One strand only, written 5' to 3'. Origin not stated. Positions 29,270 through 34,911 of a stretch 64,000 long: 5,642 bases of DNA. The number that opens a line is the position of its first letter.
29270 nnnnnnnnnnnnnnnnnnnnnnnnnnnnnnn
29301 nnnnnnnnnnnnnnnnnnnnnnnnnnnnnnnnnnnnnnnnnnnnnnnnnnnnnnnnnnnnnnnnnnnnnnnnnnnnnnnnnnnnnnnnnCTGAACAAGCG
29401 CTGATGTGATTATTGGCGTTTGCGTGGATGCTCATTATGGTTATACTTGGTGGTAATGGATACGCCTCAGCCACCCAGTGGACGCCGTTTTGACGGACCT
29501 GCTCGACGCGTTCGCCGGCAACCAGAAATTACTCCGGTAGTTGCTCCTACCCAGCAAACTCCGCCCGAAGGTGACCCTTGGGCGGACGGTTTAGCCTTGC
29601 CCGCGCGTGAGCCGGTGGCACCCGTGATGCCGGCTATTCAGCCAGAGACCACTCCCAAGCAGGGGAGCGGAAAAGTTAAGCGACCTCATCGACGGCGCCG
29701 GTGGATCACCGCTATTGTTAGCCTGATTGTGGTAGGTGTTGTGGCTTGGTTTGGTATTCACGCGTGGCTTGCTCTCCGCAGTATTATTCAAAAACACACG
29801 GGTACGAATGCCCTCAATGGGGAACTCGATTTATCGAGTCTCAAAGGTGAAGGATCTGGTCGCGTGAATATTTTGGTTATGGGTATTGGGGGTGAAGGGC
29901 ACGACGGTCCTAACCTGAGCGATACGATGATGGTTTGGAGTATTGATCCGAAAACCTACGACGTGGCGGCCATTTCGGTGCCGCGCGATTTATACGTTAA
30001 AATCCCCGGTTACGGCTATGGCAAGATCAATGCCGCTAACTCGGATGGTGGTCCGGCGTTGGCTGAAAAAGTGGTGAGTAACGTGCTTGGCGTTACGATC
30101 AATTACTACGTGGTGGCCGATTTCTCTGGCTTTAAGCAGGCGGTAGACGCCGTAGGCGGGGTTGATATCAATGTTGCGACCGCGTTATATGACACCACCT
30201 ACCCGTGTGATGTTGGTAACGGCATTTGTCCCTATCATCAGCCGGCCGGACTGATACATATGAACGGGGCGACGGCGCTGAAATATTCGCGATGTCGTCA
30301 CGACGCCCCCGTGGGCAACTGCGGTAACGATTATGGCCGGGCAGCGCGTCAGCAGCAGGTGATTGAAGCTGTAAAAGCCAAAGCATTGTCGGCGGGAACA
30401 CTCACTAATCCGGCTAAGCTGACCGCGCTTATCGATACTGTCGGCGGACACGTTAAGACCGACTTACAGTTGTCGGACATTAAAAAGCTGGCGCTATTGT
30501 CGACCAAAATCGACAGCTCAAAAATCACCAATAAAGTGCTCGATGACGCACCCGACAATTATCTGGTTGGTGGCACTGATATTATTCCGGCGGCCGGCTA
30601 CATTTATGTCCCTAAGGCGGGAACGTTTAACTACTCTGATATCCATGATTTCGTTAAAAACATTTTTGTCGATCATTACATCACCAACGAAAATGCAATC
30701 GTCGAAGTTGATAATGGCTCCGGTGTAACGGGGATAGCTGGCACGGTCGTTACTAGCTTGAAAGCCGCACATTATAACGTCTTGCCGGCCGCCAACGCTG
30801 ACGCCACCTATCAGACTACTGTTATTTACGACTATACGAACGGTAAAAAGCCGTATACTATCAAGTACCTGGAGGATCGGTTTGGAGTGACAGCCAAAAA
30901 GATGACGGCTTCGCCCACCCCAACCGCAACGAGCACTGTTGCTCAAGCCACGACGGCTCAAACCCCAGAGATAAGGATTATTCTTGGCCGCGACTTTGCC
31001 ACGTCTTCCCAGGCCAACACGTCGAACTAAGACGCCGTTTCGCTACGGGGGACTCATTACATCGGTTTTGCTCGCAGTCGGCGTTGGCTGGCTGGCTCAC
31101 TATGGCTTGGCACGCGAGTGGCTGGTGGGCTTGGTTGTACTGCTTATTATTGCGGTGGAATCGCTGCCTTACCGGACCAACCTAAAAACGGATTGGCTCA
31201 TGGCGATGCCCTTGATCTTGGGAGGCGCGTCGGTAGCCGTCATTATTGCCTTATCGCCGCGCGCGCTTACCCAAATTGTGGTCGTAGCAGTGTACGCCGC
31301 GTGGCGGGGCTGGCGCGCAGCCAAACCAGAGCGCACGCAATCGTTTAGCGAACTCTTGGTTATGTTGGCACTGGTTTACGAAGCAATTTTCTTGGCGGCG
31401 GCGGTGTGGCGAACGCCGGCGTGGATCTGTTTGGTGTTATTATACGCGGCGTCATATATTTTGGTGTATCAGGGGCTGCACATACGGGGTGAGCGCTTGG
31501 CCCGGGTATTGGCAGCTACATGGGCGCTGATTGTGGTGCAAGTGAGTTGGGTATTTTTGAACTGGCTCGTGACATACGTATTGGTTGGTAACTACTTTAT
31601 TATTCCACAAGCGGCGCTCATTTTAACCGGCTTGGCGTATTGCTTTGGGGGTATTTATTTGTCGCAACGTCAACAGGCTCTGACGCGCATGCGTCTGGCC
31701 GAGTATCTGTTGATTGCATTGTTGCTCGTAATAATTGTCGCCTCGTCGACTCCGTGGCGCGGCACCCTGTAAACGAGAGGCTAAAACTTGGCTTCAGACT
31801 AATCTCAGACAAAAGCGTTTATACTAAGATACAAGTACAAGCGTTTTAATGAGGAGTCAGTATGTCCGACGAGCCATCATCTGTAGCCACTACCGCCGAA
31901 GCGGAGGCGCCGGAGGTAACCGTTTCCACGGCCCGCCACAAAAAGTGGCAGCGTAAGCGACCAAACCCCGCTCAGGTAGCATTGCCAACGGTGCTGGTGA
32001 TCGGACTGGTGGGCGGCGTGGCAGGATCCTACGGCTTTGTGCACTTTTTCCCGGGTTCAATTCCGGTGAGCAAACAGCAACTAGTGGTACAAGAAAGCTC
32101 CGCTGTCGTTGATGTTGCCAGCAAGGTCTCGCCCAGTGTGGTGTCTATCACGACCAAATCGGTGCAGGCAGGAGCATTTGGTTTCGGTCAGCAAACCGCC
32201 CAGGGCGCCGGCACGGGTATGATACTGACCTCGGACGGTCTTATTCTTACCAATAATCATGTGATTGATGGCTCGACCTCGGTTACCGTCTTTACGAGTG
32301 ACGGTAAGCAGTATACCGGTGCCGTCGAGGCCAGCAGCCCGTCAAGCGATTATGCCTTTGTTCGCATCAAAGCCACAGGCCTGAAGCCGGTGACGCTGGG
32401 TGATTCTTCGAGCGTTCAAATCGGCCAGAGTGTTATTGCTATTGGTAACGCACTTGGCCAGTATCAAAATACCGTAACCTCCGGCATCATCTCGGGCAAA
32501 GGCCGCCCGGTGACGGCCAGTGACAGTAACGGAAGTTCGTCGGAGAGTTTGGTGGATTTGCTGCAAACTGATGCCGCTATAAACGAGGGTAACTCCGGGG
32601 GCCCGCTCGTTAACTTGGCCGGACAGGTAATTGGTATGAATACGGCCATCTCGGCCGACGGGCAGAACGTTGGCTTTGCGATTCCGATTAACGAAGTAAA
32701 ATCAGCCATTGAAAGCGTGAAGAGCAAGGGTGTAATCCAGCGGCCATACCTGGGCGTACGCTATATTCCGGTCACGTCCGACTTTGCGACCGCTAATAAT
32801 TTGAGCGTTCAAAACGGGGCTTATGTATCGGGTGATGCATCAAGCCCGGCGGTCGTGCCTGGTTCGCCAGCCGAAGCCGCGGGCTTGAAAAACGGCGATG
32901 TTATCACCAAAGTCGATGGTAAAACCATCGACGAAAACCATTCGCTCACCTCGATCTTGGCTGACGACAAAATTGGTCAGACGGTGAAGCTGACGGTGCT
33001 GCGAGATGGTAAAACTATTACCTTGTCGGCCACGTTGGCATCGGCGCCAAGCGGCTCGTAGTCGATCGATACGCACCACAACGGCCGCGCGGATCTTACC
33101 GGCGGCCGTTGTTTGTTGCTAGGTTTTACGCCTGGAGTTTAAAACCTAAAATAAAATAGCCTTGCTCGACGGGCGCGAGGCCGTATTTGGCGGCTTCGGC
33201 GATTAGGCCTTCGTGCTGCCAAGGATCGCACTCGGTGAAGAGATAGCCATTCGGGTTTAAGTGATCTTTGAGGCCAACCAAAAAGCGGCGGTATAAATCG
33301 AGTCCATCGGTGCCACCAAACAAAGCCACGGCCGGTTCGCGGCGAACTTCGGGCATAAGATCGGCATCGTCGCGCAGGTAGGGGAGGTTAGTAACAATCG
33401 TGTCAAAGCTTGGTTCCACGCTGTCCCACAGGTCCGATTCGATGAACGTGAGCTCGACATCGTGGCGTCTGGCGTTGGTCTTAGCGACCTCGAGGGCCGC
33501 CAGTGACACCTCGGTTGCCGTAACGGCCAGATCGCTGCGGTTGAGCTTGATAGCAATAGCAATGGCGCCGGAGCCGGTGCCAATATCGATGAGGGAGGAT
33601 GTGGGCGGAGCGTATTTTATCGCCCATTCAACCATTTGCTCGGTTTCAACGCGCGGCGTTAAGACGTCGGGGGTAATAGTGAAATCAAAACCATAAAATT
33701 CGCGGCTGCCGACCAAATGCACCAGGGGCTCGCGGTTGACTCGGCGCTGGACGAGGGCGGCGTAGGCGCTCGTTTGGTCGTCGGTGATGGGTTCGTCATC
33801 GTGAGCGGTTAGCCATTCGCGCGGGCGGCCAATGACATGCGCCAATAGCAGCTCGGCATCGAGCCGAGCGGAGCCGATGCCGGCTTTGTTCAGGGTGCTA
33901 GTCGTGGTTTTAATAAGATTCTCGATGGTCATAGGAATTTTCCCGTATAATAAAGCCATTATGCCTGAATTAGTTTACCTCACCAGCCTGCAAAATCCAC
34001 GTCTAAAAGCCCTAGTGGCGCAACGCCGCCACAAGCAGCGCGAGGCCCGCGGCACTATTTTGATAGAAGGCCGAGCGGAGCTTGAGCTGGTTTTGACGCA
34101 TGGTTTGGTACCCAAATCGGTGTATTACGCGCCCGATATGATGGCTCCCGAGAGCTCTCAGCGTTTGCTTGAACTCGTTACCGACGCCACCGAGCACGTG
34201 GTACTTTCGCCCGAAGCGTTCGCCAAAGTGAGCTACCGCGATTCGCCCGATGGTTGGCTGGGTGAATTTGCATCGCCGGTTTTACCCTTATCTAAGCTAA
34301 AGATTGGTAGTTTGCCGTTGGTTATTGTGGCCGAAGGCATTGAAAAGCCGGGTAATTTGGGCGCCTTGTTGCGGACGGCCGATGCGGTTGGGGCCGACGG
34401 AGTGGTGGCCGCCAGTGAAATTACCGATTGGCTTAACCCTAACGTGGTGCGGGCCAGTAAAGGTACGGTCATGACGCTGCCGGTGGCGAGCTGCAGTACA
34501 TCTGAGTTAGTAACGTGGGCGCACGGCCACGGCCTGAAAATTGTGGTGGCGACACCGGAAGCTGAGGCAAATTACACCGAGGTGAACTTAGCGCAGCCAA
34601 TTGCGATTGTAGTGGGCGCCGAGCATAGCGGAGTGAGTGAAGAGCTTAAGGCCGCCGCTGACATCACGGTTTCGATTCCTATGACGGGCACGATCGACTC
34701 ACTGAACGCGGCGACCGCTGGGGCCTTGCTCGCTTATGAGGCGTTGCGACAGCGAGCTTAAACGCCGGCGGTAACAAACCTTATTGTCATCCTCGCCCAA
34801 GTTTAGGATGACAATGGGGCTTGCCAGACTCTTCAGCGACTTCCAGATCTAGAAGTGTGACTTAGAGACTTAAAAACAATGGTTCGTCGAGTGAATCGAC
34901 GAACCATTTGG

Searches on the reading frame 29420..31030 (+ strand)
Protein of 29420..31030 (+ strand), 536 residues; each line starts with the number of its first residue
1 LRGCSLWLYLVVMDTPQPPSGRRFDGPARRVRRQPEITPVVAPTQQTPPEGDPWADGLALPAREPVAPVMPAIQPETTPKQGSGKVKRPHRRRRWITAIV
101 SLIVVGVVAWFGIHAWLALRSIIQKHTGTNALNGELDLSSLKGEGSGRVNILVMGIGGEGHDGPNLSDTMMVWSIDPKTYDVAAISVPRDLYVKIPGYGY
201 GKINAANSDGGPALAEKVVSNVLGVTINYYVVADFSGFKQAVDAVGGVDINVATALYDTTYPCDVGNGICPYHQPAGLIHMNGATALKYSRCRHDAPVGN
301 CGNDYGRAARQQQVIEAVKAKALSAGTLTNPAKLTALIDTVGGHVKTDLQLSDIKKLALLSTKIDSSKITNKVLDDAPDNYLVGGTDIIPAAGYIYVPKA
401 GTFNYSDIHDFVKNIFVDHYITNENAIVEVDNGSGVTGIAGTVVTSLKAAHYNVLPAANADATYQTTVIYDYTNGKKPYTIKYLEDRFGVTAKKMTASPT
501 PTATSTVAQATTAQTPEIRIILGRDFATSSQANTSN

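Call 76: search_protein_families(library=pfam, proteins=[window:29420-31030:+], max_evalue=0.001)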
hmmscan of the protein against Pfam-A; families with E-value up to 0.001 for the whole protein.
window:29420-31030:+ (536 aa): 2 families
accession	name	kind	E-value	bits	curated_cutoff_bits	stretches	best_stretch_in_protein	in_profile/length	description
PF03816.19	LytR_cpsA_psr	-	5.1e-40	137.5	24.6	1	167-322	2-148/150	LytR_cpsA_psr family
PF13399.11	LytR_C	-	1.4e-10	42.4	22.2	1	428-526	4-86/86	LytR cell envelope-related transcriptional attenuator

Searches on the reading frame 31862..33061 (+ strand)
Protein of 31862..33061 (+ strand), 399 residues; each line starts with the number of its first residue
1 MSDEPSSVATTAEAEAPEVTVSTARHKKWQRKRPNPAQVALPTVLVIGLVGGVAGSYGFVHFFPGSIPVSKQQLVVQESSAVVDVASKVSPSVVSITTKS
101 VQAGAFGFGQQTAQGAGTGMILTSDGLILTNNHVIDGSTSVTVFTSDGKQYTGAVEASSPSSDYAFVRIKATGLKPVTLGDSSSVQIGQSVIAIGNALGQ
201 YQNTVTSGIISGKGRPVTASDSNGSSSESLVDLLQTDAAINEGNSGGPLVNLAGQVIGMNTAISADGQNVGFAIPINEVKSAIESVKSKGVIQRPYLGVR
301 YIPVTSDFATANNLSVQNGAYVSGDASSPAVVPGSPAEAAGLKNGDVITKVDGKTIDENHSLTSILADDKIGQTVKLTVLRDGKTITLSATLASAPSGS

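Call 76: search_protein_families(library=pfam, proteins=[window:31862-33061:+], max_evalue=0.001)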
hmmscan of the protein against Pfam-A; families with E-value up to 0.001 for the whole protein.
window:31862-33061:+ (399 aa): 6 families
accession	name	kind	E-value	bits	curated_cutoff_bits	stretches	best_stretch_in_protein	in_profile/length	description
PF13365.12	Trypsin_2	-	1e-32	114.3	27.6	1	117-259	1-144/144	Trypsin-like peptidase domain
PF13180.12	PDZ_2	-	4.4e-17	62.6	27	1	295-391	1-79/80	PDZ domain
PF00089.32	Trypsin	-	2.1e-16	60.9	20.6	1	117-283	26-220/220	Trypsin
PF17820.7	PDZ_6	-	2.5e-10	40.4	27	1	330-379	4-52/54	PDZ domain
PF00595.29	PDZ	-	1.2e-07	32.4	23.2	1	331-380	32-81/81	PDZ domain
PF14685.13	PDZ_Tricorn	-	2.2e-06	28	25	1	323-383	21-80/88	Tricorn protease PDZ domain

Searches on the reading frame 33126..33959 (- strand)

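Call 76: search_protein_families(library=pfam, proteins=[window:33126-33959:-], max_evalue=0.001)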
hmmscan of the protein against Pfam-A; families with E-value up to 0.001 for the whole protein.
window:33126-33959:- (277 aa): 7 families
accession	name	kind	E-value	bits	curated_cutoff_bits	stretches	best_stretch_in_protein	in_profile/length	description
PF17827.6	PrmC_N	-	1.7e-21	77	23.4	1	15-84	2-71/71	PrmC N-terminal domain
PF05175.20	MTS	-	7e-14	52.3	23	1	121-197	33-111/170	Methyltransferase small domain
PF13649.12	Methyltransf_25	-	1.1e-07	32.9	27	1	124-206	2-90/97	Methyltransferase domain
PF13847.12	Methyltransf_31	-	2e-07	31.2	27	1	122-197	6-85/145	Methyltransferase domain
PF06325.19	PrmA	-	2.1e-07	31.2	22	1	110-192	152-234/296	Ribosomal protein L11 methyltransferase (PrmA)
PF08242.18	Methyltransf_12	-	9.9e-07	29.9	30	1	124-191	1-72/98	Methyltransferase domain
PF08241.18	Methyltransf_11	-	3e-05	25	21.2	1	125-207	2-85/95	Methyltransferase domain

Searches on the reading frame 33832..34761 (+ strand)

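Call 76: search_protein_families(library=pfam, proteins=[window:33832-34761:+], max_evalue=0.001)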
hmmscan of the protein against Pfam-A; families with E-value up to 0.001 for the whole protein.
window:33832-34761:+ (309 aa): 2 families
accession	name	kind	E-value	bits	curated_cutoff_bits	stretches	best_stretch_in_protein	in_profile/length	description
PF00588.24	SpoU_methylase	-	4.9e-33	114.7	29.7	1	163-302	2-142/142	SpoU rRNA Methylase family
PF22435.1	MRM3-like_sub_bind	-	3.7e-12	46.9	27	1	55-144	1-84/84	MRM3-like substrate binding domain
